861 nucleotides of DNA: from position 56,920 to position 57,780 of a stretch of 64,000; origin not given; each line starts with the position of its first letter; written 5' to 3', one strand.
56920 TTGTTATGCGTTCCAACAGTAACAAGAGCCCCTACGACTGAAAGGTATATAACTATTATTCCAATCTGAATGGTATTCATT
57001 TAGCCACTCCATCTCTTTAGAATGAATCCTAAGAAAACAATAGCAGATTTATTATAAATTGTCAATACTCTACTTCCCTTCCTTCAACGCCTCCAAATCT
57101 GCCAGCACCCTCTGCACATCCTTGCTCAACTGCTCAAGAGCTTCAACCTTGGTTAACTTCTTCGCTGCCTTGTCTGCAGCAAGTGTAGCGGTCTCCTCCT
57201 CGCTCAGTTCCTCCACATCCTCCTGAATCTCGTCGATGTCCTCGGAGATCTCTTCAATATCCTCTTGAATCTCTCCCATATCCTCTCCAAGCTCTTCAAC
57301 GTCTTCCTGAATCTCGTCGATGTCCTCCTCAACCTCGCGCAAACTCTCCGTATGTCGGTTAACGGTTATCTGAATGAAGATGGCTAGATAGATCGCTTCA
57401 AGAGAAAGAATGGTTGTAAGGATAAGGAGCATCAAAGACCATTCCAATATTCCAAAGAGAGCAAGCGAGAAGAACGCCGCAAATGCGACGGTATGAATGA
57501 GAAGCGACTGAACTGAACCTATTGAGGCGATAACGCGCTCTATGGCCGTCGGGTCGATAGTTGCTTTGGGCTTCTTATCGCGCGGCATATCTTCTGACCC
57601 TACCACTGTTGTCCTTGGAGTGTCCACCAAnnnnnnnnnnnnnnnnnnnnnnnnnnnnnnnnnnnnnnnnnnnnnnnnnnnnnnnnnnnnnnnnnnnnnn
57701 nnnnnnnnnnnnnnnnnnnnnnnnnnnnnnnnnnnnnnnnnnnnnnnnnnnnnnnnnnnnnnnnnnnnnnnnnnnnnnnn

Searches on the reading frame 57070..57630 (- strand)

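Call 111: search_protein_families(library=pfam, proteins=[window:57070-57630:-], max_evalue=0.001)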
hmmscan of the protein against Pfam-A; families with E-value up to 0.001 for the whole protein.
window:57070-57630:- (186 aa): 13 families
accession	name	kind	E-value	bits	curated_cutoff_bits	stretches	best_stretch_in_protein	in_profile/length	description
PF06103.16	DUF948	-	5.1e-06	27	37.2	1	79-144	17-82/89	Bacterial protein of unknown function (DUF948)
PF00015.26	MCPsignal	-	3.8e-05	24.1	34.6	1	84-149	96-161/172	Methyl-accepting chemotaxis protein (MCP) signalling domain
PF06009.19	Laminin_II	-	6.6e-05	23.4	33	1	96-162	4-67/138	Laminin Domain II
PF00804.31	Syntaxin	-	7.2e-05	23.1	26.7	1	116-184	2-72/157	Syntaxin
PF05055.17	DUF677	-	0.00011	21.7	29.1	1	47-173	184-312/336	Protein of unknown function (DUF677)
PF04728.18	LPP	-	0.00028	21.6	29.1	0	104-138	2-36/53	Lipoprotein leucine-zipper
PF04136.21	COG3_N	-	0.00037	20.9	27.9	1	93-173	2-83/147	Conserved oligomeric Golgi complex subunit 3, N-terminal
PF16043.11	DUF4795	-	0.00066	19.6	34.8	1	94-145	6-57/208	Domain of unknown function (DUF4795)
PF04108.17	ATG17_like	-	0.00073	19.5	43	1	96-179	117-185/355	Autophagy protein ATG17-like domain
PF05377.16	FlaC_arch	-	0.00074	20.3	27.8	0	104-142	2-40/55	Flagella accessory protein C (FlaC)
PF06210.16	DUF1003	-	0.00079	20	27.4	0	38-135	2-99/103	Protein of unknown function (DUF1003)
PF05531.17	NPV_P10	-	0.00089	20.1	29.8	0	97-142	13-61/75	Nucleopolyhedrovirus P10 protein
PF06419.17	COG6_N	-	0.00093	19.8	27.4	0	95-150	33-88/114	Conserved oligomeric complex COG6, N-terminal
